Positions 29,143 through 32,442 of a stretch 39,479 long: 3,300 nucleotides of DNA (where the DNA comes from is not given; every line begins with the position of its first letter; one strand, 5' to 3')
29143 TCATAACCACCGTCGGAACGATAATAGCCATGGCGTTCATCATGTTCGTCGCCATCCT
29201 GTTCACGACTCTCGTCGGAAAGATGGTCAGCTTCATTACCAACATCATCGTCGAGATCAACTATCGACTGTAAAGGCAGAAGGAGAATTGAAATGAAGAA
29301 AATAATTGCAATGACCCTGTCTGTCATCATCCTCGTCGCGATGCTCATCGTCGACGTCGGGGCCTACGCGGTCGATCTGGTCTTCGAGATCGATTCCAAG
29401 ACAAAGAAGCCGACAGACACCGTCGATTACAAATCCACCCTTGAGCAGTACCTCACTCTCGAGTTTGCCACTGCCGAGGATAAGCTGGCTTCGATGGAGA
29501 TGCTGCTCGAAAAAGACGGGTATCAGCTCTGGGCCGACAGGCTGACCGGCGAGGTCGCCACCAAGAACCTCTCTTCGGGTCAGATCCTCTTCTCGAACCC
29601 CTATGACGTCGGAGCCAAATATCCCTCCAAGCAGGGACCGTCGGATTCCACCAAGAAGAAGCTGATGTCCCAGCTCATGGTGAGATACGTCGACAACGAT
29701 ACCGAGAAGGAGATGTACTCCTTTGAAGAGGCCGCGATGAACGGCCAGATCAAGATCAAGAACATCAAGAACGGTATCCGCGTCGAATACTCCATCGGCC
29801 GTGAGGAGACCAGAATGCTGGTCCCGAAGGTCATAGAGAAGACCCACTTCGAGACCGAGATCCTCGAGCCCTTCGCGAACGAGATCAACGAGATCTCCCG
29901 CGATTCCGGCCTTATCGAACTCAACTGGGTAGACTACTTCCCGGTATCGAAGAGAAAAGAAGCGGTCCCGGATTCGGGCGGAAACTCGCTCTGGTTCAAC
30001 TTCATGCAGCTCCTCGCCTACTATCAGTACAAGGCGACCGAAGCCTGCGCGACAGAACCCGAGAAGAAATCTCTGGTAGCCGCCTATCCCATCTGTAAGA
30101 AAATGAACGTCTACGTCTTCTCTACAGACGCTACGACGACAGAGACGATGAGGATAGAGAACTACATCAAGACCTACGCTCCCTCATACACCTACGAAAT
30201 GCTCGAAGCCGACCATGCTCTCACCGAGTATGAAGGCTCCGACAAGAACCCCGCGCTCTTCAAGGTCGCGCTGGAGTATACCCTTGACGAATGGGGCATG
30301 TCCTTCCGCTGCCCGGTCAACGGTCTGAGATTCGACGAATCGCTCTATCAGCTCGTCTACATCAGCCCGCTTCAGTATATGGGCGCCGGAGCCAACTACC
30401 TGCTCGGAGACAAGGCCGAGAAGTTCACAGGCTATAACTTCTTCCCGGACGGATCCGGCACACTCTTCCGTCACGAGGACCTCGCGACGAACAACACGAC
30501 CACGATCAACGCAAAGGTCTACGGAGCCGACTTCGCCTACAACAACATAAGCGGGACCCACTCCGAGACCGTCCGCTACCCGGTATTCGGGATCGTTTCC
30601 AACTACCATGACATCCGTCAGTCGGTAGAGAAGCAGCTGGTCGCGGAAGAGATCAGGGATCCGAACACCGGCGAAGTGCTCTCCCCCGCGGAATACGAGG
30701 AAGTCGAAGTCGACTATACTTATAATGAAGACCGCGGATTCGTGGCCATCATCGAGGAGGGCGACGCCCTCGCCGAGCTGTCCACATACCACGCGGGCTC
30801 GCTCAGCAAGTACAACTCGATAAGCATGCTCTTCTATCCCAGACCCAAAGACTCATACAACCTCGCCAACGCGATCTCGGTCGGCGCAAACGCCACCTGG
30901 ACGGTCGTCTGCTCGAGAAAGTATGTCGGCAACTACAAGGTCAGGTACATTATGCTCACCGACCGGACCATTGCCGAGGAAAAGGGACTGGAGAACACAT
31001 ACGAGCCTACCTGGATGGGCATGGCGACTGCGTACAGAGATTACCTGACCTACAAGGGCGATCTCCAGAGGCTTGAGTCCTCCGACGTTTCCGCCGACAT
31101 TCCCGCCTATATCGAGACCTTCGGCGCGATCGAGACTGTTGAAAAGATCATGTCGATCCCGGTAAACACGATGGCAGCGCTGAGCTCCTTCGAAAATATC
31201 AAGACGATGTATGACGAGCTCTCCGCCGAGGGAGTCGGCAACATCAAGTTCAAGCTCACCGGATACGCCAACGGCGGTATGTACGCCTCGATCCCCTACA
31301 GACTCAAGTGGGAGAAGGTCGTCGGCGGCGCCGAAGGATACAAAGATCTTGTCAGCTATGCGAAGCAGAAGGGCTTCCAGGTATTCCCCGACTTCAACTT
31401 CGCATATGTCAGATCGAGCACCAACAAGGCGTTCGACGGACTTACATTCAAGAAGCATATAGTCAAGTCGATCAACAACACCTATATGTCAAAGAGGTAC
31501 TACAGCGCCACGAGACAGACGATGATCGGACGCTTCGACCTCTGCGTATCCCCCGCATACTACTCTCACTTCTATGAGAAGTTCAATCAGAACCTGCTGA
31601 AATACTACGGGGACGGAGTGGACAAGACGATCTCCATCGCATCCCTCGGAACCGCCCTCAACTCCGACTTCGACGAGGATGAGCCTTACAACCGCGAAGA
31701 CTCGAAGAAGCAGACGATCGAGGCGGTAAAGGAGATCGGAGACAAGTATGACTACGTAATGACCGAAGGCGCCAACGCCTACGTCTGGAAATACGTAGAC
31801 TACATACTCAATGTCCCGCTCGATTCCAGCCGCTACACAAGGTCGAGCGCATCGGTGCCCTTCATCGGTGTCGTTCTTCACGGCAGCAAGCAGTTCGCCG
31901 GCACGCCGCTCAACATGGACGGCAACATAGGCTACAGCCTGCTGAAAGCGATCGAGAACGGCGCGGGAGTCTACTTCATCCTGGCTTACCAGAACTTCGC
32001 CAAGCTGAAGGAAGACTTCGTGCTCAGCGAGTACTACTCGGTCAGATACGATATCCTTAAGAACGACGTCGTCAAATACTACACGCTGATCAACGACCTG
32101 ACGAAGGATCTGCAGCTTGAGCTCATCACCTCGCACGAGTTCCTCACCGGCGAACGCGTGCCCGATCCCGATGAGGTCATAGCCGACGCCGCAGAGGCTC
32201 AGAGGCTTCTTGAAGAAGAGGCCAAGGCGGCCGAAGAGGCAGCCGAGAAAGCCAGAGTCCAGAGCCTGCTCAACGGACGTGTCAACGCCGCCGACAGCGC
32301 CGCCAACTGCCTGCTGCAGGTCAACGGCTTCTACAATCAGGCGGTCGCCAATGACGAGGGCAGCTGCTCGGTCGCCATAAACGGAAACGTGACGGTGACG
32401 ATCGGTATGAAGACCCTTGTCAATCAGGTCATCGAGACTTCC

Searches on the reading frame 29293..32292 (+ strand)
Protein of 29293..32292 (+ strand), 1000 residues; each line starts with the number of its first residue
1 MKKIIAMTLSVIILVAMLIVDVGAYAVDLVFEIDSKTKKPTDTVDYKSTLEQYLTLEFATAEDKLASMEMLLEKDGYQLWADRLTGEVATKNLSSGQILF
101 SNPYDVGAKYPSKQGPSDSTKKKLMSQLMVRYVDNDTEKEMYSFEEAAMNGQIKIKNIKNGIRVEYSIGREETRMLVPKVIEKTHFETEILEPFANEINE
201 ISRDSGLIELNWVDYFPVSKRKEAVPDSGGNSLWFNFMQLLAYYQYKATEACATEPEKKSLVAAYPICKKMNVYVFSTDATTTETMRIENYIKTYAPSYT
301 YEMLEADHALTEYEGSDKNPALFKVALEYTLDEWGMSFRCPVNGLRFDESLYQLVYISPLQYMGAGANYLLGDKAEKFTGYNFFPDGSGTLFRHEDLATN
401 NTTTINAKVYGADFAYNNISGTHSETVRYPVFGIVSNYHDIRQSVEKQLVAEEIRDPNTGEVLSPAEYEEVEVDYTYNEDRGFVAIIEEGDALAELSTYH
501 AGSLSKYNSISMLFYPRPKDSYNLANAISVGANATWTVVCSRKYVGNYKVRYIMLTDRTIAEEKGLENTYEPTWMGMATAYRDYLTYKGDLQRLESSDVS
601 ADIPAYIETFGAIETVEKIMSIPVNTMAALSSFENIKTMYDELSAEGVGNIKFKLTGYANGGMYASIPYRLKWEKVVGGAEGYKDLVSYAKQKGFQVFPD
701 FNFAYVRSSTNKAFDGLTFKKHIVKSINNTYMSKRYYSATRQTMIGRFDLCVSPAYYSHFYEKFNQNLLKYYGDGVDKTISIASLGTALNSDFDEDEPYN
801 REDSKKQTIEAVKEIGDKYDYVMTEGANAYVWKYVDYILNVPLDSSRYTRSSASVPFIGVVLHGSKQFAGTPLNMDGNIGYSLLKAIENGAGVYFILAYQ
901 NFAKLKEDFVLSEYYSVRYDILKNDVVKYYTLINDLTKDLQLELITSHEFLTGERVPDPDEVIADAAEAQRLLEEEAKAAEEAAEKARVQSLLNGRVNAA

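Call 10: search_solved_structures(query=window:29293-32292:+, max_evalue=1, show_alignments=1)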
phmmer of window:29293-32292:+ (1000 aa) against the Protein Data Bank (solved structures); distinct sequences matched with E-value up to 1: 0.

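Call 12: find_homologous_proteins(query=window:29293-32172:+, max_evalue=0.00001)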
Query window:29293-32172:+ (960 aa): 1388 proteins with E <= 0.00001 among 8000 candidates; the best 120 are listed.
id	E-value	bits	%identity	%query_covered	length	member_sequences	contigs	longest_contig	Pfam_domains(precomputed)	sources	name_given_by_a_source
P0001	0.0e+0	1609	74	100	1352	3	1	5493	PF18952.7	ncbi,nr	ncbi:MAG: hypothetical protein J6V01_01150, partial [Clostridia bacterium]|nr:hypothetical protein [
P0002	0.0e+0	1301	60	100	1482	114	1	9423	PF18952.7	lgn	-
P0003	0.0e+0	1296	61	100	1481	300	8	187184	PF18952.7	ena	-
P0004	0.0e+0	1295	60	100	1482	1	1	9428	PF18952.7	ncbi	-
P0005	0.0e+0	1289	60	100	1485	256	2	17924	PF18952.7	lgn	-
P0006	0.0e+0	1279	60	100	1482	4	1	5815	PF18952.7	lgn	-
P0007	0.0e+0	1277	60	99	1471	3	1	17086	PF18952.7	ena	-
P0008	0.0e+0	1269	59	100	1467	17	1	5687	PF18952.7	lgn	-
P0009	0.0e+0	1263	60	100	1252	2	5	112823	PF18952.7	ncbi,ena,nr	ncbi:MAG: hypothetical protein IKJ80_06435 [Clostridia bacterium]|nr:hypothetical protein [Clostridi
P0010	0.0e+0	1257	59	100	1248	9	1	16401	PF18952.7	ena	-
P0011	0.0e+0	1251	59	100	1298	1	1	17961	PF18952.7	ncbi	-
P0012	0.0e+0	1243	59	100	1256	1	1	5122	PF18952.7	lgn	-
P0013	0.0e+0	1180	57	100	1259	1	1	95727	PF18952.7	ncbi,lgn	-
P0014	0.0e+0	1098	56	100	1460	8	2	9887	PF18952.7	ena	-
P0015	0.0e+0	1095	55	100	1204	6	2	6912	PF18952.7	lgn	-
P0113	3.5e-272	924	48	100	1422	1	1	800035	PF18952.7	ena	-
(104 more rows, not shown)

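Call 16: find_encoding_contigs(protein=P0113, flank=10000, max_places=2)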
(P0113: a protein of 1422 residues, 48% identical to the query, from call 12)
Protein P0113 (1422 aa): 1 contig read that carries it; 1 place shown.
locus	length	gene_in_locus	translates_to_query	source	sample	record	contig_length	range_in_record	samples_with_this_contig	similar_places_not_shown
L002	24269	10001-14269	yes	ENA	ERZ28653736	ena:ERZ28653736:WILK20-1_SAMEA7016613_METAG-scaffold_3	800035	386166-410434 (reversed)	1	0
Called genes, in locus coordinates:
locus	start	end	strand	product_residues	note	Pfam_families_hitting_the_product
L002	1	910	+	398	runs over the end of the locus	PF00155:Aminotran_1_2 (weak), PF00266:Aminotran_5, PF01053:Cys_Met_Meta_PP (weak), PF01041:DegT_DnrJ_EryC1 (weak)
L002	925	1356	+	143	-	PF01592:NifU_N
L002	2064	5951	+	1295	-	PF01547:SBP_bac_1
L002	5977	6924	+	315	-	PF00528:BPD_transp_1 (weak)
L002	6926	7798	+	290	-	-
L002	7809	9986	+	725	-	PF01436:NHL (faint), PF13432:TPR_16 (weak), PF04893:Yip1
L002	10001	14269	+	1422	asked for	PF18952:DUF5696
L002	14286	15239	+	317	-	PF00528:BPD_transp_1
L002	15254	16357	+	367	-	PF00528:BPD_transp_1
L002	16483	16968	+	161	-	PF03167:UDG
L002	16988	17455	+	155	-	-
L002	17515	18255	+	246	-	-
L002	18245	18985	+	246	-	PF14602:Hexapep_2 (faint), PF00132:Hexapep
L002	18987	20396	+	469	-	PF01406:tRNA-synt_1e, PF09334:tRNA-synt_1g (faint)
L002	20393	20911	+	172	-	PF04138:GtrA_DPMS_TM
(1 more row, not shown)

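Call 19: find_related_loci(query=A1, collection=genome_contigs, flank=10000)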
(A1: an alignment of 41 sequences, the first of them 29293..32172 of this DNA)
Query A1 (960 aa) in genome_contigs; peptide patterns used: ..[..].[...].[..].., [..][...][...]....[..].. (x = any residue, [..] = any of these).
599 stretches matched a pattern (row limit reached: there are more); 564 encode a relative of the query (tblastn E <= 1e-3); the best 80 are kept; 80 distinct loci.
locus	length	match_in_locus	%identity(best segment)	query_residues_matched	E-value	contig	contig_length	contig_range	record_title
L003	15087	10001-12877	82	1-960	0e+0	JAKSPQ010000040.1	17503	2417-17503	MAG: Clostridia bacterium isolate Horse_feces207 MAG207_40, whole genome shotgun sequence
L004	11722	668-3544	78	1-960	0e+0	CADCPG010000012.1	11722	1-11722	MAG: uncultured Ruminococcus sp. isolate RUG14854 genome assembly, contig: RUG14854_asm_12, whole genome shotgun sequenc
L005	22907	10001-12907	66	1-960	0e+0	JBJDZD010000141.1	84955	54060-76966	MAG: Eubacteriales bacterium isolate LOHA14_bin.037 NODE_81_length_84955_cov_6.697279, whole genome shotgun sequence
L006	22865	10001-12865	65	1-960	0e+0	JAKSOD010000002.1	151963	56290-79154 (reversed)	MAG: Clostridia bacterium isolate Horse_feces168 MAG168_2, whole genome shotgun sequence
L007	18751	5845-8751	64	1-960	0e+0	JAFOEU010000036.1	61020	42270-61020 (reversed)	MAG: Clostridia bacterium isolate RGIG402 Dairy_cattle_Colon-5__c260326, whole genome shotgun sequence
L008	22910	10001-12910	64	1-960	0e+0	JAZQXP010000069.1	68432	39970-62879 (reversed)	MAG: Eubacteriales bacterium isolate T1900045161_TC20190155.MAGScoT_cleanbin_000078 SGB_5076_k141_434099, whole genome s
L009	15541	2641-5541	63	1-960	0e+0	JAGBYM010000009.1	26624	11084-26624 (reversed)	MAG: Clostridia bacterium isolate RGIG9562 Yak_Colon-3__c90242, whole genome shotgun sequence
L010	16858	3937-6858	62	1-960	0e+0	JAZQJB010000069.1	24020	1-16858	MAG: Eubacteriales bacterium isolate T1900044621_TS20190087.MAGScoT_cleanbin_000038 SGB_892_k141_505679, whole genome sh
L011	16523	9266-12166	62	1-960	0e+0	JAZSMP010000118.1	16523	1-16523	MAG: Eubacteriales bacterium isolate T1900044553_TS20190019.MAGScoT_cleanbin_000031 SGB_266_k141_1382787, whole genome s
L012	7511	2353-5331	59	1-960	0e+0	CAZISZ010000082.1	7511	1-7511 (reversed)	MAG TPA_asm: uncultured Ruminococcus sp. isolate SRP225648_co1_540 genome assembly, contig: NODE_25103_length_7511_cov_5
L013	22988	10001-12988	60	1-960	0e+0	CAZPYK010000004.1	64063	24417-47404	MAG TPA_asm: uncultured Ruminococcus sp. isolate SRP225648_co1_490 genome assembly, contig: NODE_698_length_64063_cov_40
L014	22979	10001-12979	58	1-960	0e+0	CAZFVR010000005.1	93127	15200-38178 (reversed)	MAG TPA_asm: uncultured Ruminococcus sp. isolate SRP350583_co2_380 genome assembly, contig: NODE_201_length_93127_cov_94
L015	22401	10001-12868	60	1-960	0e+0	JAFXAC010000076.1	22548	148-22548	MAG: Clostridia bacterium isolate RGIG6228 Sheep_Rectum-2__c673975, whole genome shotgun sequence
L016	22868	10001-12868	59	1-960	0e+0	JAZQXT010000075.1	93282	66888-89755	MAG: Eubacteriales bacterium isolate T1900045161_TC20190155.MAGScoT_cleanbin_000054 SGB_5072_k141_1366657, whole genome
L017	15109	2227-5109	59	1-960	0e+0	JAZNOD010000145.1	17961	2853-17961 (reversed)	MAG: Eubacteriales bacterium isolate T1900044652_TS20190118.MAGScoT_cleanbin_000132 SGB_1445_k141_202814, whole genome s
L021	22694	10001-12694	55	3-960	0e+0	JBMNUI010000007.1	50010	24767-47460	MAG: Eubacteriales bacterium isolate SBF912SR1HQ0008 scaffold_1796_c1, whole genome shotgun sequence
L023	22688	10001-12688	55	3-960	0e+0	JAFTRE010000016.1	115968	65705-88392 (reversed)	MAG: Clostridia bacterium isolate RGIG4075 Roe_deer_Cecum.Co__c1221216, whole genome shotgun sequence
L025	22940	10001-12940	60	1-960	0e+0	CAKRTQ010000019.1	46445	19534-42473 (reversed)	MAG: uncultured Eubacteriales bacterium isolate REFINED_METABAT215_TOP10_CONTIGS_1500_ASSEMBLY_K77_MERGED__Hadza_MoBio_h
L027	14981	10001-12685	54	1-960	0e+0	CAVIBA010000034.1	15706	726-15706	Bulleidia sp. isolate H07676-L1_cleanbin_000038 genome assembly, contig: Spades_H07676-L1_contig_3142, whole genome shot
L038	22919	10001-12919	47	2-960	0e+0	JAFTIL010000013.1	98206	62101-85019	MAG: Clostridia bacterium isolate RGIG3848 Roe_deer_Cecum-1__c1075, whole genome shotgun sequence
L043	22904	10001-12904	48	2-960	0e+0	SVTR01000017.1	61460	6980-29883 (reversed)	MAG: Oscillospiraceae bacterium isolate SIG700 NODE_11729_length_61460_cov_5.128528, whole genome shotgun sequence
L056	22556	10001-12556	49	53-960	0e+0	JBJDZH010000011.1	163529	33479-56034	MAG: Eubacteriales bacterium isolate LOHA39_bin.046 NODE_25_length_163529_cov_20.122698, whole genome shotgun sequence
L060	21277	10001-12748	48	39-960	0e+0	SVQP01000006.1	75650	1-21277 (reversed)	MAG: Oscillospiraceae bacterium isolate SIG620 NODE_2008_length_75650_cov_3.314103, whole genome shotgun sequence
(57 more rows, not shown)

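Call 28: search_protein_families(library=pfam, proteins=[L060:16619-19447:+, L010:13797-16580:-, L015:15996-17057:+, L038:88-1644:+, L043:99-1469:-, L021:18669-19226:-, L027:134-1489:-, L023:742-1650:-, L056:8-1330:-, L025:19498-20511:+], max_evalue=0.001)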
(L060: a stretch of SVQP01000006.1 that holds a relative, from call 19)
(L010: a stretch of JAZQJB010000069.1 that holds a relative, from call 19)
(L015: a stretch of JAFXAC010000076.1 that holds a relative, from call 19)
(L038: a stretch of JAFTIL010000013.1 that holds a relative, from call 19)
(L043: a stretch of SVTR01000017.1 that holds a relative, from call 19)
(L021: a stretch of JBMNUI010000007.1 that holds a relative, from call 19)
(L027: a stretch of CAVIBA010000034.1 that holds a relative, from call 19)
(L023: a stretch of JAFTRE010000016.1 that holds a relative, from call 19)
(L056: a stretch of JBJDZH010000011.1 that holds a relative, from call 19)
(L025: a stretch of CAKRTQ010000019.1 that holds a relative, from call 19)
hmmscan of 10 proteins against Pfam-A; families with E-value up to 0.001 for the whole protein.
L060:16619-19447:+ (943 aa): 0 families

L010:13797-16580:- (928 aa): 3 families
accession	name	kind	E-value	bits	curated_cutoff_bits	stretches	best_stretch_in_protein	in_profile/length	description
PF01411.24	tRNA-synt_2c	-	5.4e-199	662.7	30.3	1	60-604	1-550/552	tRNA synthetases class II (A)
PF07973.19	tRNA_SAD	-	1e-19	70.7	24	1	703-746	1-44/44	Threonyl and Alanyl tRNA synthetase second additional domain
PF02272.25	DHHA1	-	2.8e-12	47.4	25.9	1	823-923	3-100/102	DHHA1 domain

L015:15996-17057:+ (354 aa): 0 families

L038:88-1644:+ (519 aa): 0 families

L043:99-1469:- (457 aa): 11 families
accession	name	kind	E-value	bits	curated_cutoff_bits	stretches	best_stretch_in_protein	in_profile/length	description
PF10672.15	Methyltrans_SAM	-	8.1e-24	84.8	27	1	238-414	81-252/286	S-adenosylmethionine-dependent methyltransferase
PF17785.7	PUA_3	-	3.5e-19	68.8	22.6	1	52-113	3-64/64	PUA-like domain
PF13847.12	Methyltransf_31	-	2.2e-12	47.3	27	1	279-407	2-115/145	Methyltransferase domain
PF03602.21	Cons_hypoth95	-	6.6e-11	42.6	24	1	276-376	37-133/182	Conserved hypothetical protein 95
PF05175.20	MTS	-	1.1e-07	32.1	23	1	280-417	31-157/170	Methyltransferase small domain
PF02475.24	TRM5-TYW2_MTfase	-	3.6e-07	30.7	28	1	245-342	3-99/164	TRM5/TYW2 methyltransferase domain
PF09445.16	Methyltransf_15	-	5e-07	29.9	22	1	282-364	2-81/165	RNA cap guanine-N2 methyltransferase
PF13649.12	Methyltransf_25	-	6.1e-07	30.5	27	1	284-342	1-58/97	Methyltransferase domain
PF06325.19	PrmA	-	3.6e-06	27.1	22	1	278-341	159-223/296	Ribosomal protein L11 methyltransferase (PrmA)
PF01170.24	UPF0020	-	0.00012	22.3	22.3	1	303-401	76-167/197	RMKL-like, methyltransferase domain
PF13578.12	Methyltransf_24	-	0.00073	20.8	26.3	0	302-362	22-76/105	Methyltransferase domain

L021:18669-19226:- (186 aa): 0 families

L027:134-1489:- (452 aa): 3 families
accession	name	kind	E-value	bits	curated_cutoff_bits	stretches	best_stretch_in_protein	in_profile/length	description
PF00266.25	Aminotran_5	-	2.4e-77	260.8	21.5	1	71-429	1-369/371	Aminotransferase class-V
PF01041.23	DegT_DnrJ_EryC1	-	4.1e-06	26.7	19.8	1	158-251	65-153/360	DegT/DnrJ/EryC1/StrS aminotransferase family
PF01212.27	Beta_elim_lyase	-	0.00034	20.5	27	1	131-250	49-175/288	Beta-eliminating lyase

L023:742-1650:- (303 aa): 0 families

L056:8-1330:- (441 aa): 0 families

L025:19498-20511:+ (338 aa): 3 families
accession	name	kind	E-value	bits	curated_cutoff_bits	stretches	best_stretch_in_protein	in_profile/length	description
PF19568.5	Spore_III_AA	-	1.1e-33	117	27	1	47-327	15-300/306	Sporulation stage III, protein AA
PF00004.35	AAA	-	0.0001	23.2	21.2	1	184-235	1-38/131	ATPase family associated with various cellular activities (AAA)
PF13191.12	AAA_16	-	0.00046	21.2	32.6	1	180-208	23-51/167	AAA ATPase domain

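Call 29: predict_structure(alignment_id=A1)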
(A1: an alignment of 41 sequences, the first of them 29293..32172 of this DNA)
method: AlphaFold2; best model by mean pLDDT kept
length: 960 residues; sequences in the alignment: 41
mean_pLDDT: 84.9   pTM: 0.80
mean pLDDT of the five models: 84.9, 82.2, 82.0, 80.1, 79.7
residues with pLDDT >= 90: 387; 70-90: 474; 50-70: 81; < 50: 18
segments of 3 or more residues with pLDDT < 50: 16-18, 20-24, 955-960
pLDDT, mean of each block of 10 residues (from residue 1): 68 57 56 60 79 85 90 94 93 94 89 79 94 87 91 90 91 77 92 90 86 83 81 85 88 84 86 87 77 85 84 72 93 94 81 89 92 89 85 84 86 76 67 93 82 81 80 86 95 90 89 86 62 70 87 95 90 94 93 90 94 84 85 96 93 94 76 92 95 94 79 65 85 75 74 88 89 90 88 85 92 94 91 93 75 86 93 85 88 93 83 83 92 92 85 49
secondary structure, 60 per line:
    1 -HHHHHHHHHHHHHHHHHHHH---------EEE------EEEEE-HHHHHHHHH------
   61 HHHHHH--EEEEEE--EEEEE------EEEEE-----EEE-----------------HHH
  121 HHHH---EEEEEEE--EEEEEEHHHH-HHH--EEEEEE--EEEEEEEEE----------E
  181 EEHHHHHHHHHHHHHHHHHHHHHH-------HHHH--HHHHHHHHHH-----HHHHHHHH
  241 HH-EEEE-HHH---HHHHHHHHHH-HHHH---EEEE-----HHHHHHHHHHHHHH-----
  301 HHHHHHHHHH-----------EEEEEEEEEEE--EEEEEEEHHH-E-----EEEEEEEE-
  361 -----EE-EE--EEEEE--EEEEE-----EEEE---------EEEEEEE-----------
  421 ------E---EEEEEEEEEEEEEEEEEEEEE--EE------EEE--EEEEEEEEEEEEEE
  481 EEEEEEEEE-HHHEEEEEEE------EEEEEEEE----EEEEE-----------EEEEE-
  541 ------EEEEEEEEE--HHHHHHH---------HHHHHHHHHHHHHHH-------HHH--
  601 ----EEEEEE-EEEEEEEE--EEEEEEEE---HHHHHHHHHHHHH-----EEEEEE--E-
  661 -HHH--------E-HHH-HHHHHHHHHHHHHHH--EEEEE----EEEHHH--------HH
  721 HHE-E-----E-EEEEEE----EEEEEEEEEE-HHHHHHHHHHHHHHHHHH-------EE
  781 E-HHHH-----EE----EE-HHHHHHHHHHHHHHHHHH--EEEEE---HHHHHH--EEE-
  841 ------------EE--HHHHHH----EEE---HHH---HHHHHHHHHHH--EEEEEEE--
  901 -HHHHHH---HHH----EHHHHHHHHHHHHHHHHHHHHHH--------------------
elements in order (helices of 4 or more, strands of 3 or more residues): H2-21 E31-33 E40-44 H46-54 H61-66 E69-74 E77-81 E88-92 E98-100 H118-124 E128-134 E137-142 H143-146 E153-158 E161-169 E180-182 H183-204 H212-215 H218-227 H233-242 E244-247 H255-264 H266-269 E273-276 H282-295 H301-310 E322-332 E335-341 E352-359 E373-377 E380-384 E390-393 E403-409 E431-451 E462-464 E467-489 E494-500 E507-514 E519-523 E535-539 E547-555 H558-564 H574-588 E605-610 E612-619 E622-629 H633-645 E651-656 H679-693 E696-700 E705-707 H719-722 E733-738 E743-752 H754-771 E779-781 H783-786 H801-818 E821-825 H829-834 E837-839 H857-862 E867-869 H879-889 E892-898 H902-907 H919-940
